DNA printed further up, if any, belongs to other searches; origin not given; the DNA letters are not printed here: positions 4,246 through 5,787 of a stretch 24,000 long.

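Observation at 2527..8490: TauABC-type importer in one cluster with a ThrC-like PLP enzyme, a HAD phosphatase and an Ldh_2 dehydrogenase: candidate undescribed organosulfonate route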

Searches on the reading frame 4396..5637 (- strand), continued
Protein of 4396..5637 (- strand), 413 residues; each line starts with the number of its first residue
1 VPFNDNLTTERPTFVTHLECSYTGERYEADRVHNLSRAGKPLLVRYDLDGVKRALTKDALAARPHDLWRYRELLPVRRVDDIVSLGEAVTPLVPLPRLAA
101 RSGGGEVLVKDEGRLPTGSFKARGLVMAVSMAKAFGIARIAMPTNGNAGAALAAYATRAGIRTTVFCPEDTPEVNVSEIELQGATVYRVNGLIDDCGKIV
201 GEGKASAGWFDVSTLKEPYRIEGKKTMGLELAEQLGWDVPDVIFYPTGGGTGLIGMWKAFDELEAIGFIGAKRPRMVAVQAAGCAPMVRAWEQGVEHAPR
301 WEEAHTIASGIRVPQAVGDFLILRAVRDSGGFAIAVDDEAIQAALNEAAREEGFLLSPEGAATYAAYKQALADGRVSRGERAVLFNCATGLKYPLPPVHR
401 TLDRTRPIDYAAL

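Call 62: find_encoding_contigs(protein=P0139, flank=6000, max_places=1)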
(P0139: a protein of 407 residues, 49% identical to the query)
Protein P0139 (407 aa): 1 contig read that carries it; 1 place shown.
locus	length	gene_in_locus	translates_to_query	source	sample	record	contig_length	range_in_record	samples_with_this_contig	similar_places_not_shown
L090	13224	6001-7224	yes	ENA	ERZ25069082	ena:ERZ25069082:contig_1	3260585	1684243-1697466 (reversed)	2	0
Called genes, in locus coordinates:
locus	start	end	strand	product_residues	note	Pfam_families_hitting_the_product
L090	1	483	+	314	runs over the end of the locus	PF26233:NicX, PF02073:Peptidase_M29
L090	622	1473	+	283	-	-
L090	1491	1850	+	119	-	-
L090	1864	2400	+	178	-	PF00578:AhpC-TSA, PF08534:Redoxin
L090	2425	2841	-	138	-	-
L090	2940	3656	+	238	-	PF00072:Response_reg, PF00486:Trans_reg_C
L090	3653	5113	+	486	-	PF00672:HAMP, PF00512:HisKA, PF13581:HATPase_c_2 (faint), PF02518:HATPase_c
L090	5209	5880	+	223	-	PF13545:HTH_Crp_2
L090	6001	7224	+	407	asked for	PF00291:PALP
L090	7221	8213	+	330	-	PF00389:2-Hacid_dh, PF02826:2-Hacid_dh_C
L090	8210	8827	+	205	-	PF00588:SpoU_methylase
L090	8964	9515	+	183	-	-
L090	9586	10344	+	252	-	PF01209:Ubie_methyltran, PF05175:MTS (weak), PF13489:Methyltransf_23, PF08241:Methyltransf_11, PF08242:Methyltransf_12, PF13649:Methyltransf_25, PF13847:Methyltransf_31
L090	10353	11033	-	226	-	PF06508:QueC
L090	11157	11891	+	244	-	PF00106:adh_short, PF08659:KR, PF13561:adh_short_C2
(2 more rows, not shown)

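Call 63: find_encoding_contigs(protein=P0337, flank=6000, max_places=1)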
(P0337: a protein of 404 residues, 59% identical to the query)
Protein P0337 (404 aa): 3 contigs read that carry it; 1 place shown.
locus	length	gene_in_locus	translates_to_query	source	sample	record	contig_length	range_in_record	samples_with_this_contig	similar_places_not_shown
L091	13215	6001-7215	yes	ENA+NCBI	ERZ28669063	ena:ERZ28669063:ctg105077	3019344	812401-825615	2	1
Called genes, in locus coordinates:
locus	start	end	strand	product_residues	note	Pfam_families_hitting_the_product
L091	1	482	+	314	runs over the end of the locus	PF00389:2-Hacid_dh, PF02826:2-Hacid_dh_C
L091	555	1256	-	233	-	PF00702:Hydrolase, PF13419:HAD_2, PF13242:Hydrolase_like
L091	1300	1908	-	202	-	PF01209:Ubie_methyltran, PF13489:Methyltransf_23, PF13847:Methyltransf_31, PF08241:Methyltransf_11, PF08242:Methyltransf_12, PF13649:Methyltransf_25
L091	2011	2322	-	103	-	-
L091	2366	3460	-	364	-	PF07885:Ion_trans_2, PF02254:TrkA_N, PF02080:TrkA_C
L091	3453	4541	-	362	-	PF01817:CM_2, PF00800:PDT, PF01842:ACT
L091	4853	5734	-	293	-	PF02683:DsbD_TM (weak)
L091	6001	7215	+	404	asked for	PF00291:PALP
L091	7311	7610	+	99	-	PF06153:CdAMP_rec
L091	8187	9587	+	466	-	PF02872:5_nucleotid_C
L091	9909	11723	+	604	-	PF03600:CitMHS, PF02080:TrkA_C, PF00939:Na_sulph_symp, PF03600:CitMHS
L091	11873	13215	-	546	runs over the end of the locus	PF00118:Cpn60_TCP1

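Call 64: find_encoding_contigs(protein=P0362, flank=6000, max_places=1)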
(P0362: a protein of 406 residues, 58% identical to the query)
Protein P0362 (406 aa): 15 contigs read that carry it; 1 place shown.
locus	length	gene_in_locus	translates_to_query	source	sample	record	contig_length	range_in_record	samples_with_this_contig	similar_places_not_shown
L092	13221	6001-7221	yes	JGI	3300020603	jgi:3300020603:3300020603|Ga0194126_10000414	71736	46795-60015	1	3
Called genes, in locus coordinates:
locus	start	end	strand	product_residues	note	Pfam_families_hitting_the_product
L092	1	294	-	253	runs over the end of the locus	PF04493:Endonuclease_5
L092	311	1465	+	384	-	PF00144:Beta-lactamase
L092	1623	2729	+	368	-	PF00083:Sugar_tr (faint), PF07690:MFS_1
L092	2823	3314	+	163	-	PF00210:Ferritin, PF02915:Rubrerythrin (weak)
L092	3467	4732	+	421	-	PF01494:FAD_binding_3 (faint), PF01266:DAO, PF07992:Pyr_redox_2 (faint)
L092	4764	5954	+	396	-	PF01244:Peptidase_M19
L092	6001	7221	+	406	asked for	PF23455:DUF7129 (faint), PF00291:PALP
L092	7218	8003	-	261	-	PF03328:HpcH_HpaI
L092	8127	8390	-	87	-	PF05016:ParE_toxin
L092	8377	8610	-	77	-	PF22180:RH3_dom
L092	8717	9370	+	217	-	-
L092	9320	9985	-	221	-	PF00881:Nitroreductase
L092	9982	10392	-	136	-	PF10604:Polyketide_cyc2 (weak), PF03364:Polyketide_cyc (weak)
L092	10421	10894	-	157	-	PF02142:MGS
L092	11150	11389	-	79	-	-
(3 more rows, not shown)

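Call 79: get_annotated_region(hit=H12, flank=6000)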
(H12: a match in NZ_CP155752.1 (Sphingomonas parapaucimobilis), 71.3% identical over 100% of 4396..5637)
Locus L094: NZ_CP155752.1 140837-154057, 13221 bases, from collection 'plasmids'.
description: Sphingomonas parapaucimobilis strain YK209 plasmid unnamed4, complete sequence
organism: Sphingomonas parapaucimobilis (NCBI taxid 28213)
taxonomy: Bacteria; Pseudomonadota; Alphaproteobacteria; Sphingomonadales; Sphingomonadaceae; Sphingomonas; Sphingomonas parapaucimobilis
host: -; source: Chinese cabbage; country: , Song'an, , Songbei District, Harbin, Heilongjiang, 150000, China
typing (MOB-suite, as given by PLSDB): non-mobilizable
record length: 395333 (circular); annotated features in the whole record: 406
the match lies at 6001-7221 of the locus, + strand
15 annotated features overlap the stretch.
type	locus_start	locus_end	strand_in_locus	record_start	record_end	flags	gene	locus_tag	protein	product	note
CDS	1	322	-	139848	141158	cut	-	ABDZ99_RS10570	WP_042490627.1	ATP-binding protein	-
CDS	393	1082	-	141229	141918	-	-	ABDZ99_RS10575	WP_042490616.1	response regulator transcription factor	GO:0000160 - phosphorelay signal transduction system [Evidence IEA]; GO:0006355 - regulation of DNA-templated ...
CDS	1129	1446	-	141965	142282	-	-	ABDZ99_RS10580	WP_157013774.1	PepSY domain-containing protein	-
CDS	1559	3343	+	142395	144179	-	-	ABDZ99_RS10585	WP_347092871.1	ATP-binding cassette domain-containing protein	-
CDS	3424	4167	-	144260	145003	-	-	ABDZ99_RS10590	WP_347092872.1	dienelactone hydrolase family protein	-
CDS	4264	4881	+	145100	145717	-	-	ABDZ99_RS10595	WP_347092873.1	DUF2238 domain-containing protein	-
CDS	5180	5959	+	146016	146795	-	-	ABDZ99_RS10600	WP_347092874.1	SDR family oxidoreductase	-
CDS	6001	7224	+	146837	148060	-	-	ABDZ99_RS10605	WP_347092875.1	threonine synthase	-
CDS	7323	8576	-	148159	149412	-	-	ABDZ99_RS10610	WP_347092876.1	arsenic transporter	-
CDS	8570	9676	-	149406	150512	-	-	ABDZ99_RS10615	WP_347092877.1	metallophosphoesterase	-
CDS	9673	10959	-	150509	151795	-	-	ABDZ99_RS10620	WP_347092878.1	MFS transporter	GO:0055085 - transmembrane transport [Evidence IEA]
CDS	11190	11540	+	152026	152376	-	-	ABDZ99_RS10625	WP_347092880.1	VOC family protein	-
CDS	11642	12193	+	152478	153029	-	-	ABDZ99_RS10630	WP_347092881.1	phosphoribosyltransferase family protein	GO:0009116 - nucleoside metabolic process [Evidence IEA]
CDS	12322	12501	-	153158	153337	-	-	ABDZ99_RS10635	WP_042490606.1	hypothetical protein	-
CDS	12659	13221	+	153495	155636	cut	-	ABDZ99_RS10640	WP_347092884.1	TonB-dependent receptor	-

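Call 81: find_encoding_contigs(protein=P0330, flank=8000, max_places=1)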
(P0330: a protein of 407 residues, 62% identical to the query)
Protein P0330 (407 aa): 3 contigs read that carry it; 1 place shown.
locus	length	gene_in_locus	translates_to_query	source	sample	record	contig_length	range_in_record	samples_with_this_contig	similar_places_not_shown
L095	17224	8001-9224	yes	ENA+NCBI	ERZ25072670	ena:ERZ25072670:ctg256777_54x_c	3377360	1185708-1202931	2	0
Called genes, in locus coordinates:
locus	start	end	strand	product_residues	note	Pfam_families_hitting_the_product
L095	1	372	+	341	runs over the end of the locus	PF02779:Transket_pyr, PF02780:Transketolase_C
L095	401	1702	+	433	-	PF00364:Biotin_lipoyl, PF02817:E3_binding, PF00198:2-oxoacid_dh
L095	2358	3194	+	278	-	PF04909:Amidohydro_2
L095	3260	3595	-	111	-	PF00085:Thioredoxin, PF00578:AhpC-TSA (weak), PF13098:Thioredoxin_2, PF13905:Thioredoxin_8 (faint)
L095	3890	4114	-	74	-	PF27253:AF_1253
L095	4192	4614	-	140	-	PF13560:HTH_31 (weak), PF17032:Zn_ribbon_15 (faint), PF12773:DZR, PF13240:Zn_Ribbon_1 (faint), PF13248:Zn_ribbon_3 (weak)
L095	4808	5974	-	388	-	PF00083:Sugar_tr (faint), PF07690:MFS_1, PF12832:MFS_1_like (weak), PF07690:MFS_1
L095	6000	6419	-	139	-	PF23473:LysM3_LYK4_5 (faint), PF01476:LysM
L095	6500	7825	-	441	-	PF03721:UDPG_MGDP_dh_N, PF00984:UDPG_MGDP_dh, PF03720:UDPG_MGDP_dh_C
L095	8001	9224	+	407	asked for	PF00291:PALP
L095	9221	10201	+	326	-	PF00389:2-Hacid_dh, PF02826:2-Hacid_dh_C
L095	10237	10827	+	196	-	PF00588:SpoU_methylase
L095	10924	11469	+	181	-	-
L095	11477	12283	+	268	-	PF01209:Ubie_methyltran (weak), PF13489:Methyltransf_23, PF02353:CMAS (weak), PF13847:Methyltransf_31, PF08241:Methyltransf_11, PF08242:Methyltransf_12, PF13649:Methyltransf_25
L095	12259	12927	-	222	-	PF06508:QueC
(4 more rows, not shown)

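Call 82: find_encoding_contigs(protein=P0340, flank=8000, max_places=1)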
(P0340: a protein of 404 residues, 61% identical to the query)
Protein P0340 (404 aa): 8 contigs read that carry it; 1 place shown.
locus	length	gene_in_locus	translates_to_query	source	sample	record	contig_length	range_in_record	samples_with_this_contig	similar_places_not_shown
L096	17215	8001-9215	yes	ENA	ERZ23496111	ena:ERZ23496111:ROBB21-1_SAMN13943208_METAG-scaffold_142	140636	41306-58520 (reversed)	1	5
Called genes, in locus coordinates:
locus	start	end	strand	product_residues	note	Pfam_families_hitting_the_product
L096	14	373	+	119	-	PF06153:CdAMP_rec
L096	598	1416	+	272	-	PF01261:AP_endonuc_2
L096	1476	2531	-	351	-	PF01073:3Beta_HSD, PF01370:Epimerase, PF02719:Polysacc_synt_2, PF04321:RmlD_sub_bind, PF05368:NmrA, PF07993:NAD_binding_4 (weak), PF16363:GDP_Man_Dehyd, PF13460:NAD_binding_10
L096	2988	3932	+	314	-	PF00389:2-Hacid_dh, PF02826:2-Hacid_dh_C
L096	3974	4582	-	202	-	PF00702:Hydrolase, PF13419:HAD_2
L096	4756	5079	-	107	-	-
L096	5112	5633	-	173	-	PF07885:Ion_trans_2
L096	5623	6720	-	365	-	PF01817:CM_2, PF00800:PDT, PF01842:ACT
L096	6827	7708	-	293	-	PF02683:DsbD_TM (faint)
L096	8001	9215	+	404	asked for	PF00291:PALP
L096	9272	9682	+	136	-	-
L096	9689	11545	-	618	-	PF00122:E1-E2_ATPase, PF00702:Hydrolase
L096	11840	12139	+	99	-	PF06153:CdAMP_rec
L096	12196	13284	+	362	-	PF02746:MR_MLE_N, PF13378:MR_MLE_C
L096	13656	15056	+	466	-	PF02872:5_nucleotid_C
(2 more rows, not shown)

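Call 83: find_encoding_contigs(protein=P0359, flank=8000, max_places=1)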
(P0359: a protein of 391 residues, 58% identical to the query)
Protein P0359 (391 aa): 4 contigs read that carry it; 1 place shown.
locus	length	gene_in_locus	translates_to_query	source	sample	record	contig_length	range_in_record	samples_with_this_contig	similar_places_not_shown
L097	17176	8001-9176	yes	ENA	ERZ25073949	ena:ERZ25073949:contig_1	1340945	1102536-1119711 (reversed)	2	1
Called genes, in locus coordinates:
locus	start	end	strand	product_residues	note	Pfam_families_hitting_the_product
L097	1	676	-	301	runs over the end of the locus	PF12698:ABC2_membrane_3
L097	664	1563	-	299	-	PF00005:ABC_tran, PF13304:AAA_21, PF13732:DrrA1-3_C (weak)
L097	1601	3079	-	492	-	PF00884:Sulfatase, PF01663:Phosphodiest (faint), PF02995:DUF229 (weak), PF16347:SGSH_C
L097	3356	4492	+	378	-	PF01595:CNNM, PF00571:CBS (weak), PF03471:CorC_HlyC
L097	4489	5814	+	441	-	PF01595:CNNM, PF00571:CBS (faint), PF03471:CorC_HlyC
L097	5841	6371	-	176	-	PF00210:Ferritin, PF02915:Rubrerythrin (weak)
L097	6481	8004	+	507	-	PF00884:Sulfatase, PF01663:Phosphodiest (weak), PF16347:SGSH_C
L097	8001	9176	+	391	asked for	PF00291:PALP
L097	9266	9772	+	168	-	PF01668:SmpB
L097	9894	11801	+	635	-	PF16260:DUF4914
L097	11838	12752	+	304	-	PF19345:MTHFR_2 (weak)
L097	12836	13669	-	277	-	PF02358:Trehalose_PPase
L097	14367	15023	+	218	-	PF00528:BPD_transp_1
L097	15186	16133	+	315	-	PF00528:BPD_transp_1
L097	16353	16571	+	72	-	-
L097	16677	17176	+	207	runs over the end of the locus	PF00528:BPD_transp_1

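Call 84: get_annotated_region(hit=H1, flank=10000)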
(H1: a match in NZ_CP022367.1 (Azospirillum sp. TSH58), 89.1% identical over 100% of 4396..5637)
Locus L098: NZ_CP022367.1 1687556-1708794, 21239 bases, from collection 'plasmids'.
description: Azospirillum sp. TSH58 plasmid TSH58_p02, complete sequence
organism: Azospirillum sp. TSH58 (NCBI taxid 664962)
taxonomy: Bacteria; Pseudomonadota; Alphaproteobacteria; Rhodospirillales; Azospirillaceae; Azospirillum; Azospirillum sp. TSH58
host: -; source: single cell,paddy soils; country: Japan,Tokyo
typing (MOB-suite, as given by PLSDB): mobilizable; replicon rep_cluster_622; relaxase MOBQ
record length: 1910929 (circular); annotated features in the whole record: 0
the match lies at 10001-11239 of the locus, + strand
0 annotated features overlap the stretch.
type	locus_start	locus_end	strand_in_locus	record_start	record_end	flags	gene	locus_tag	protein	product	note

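Call 85: get_annotated_region(hit=H2, flank=10000)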
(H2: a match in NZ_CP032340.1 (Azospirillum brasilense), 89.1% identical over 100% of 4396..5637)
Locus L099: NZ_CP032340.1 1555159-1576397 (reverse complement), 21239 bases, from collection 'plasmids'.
description: Azospirillum brasilense strain MTCC4038 plasmid p1, complete sequence
organism: Azospirillum brasilense (NCBI taxid 192)
taxonomy: Bacteria; Pseudomonadota; Alphaproteobacteria; Rhodospirillales; Azospirillaceae; Azospirillum; Azospirillum brasilense
host: -; source: soil sample,Agricultural field; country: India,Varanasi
typing (MOB-suite, as given by PLSDB): non-mobilizable; replicon rep_cluster_622
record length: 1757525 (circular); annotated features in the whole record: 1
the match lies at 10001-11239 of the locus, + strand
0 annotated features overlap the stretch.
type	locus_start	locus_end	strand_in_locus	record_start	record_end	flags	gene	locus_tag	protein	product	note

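Call 86: get_annotated_region(hit=H5, flank=10000)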
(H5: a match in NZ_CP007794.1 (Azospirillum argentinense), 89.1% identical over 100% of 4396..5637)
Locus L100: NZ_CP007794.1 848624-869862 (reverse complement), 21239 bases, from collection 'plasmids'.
description: Azospirillum argentinense strain Az39 plasmid AbAZ39_p1, complete sequence
organism: Azospirillum argentinense (NCBI taxid 2970906)
taxonomy: Bacteria; Pseudomonadota; Alphaproteobacteria; Rhodospirillales; Azospirillaceae; Azospirillum; Azospirillum argentinense
host: -; source: Triticum aestivum L.,Root,wheat rhizosphere; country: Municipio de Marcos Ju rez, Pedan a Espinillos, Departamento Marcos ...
typing (MOB-suite, as given by PLSDB): non-mobilizable; replicon rep_cluster_622
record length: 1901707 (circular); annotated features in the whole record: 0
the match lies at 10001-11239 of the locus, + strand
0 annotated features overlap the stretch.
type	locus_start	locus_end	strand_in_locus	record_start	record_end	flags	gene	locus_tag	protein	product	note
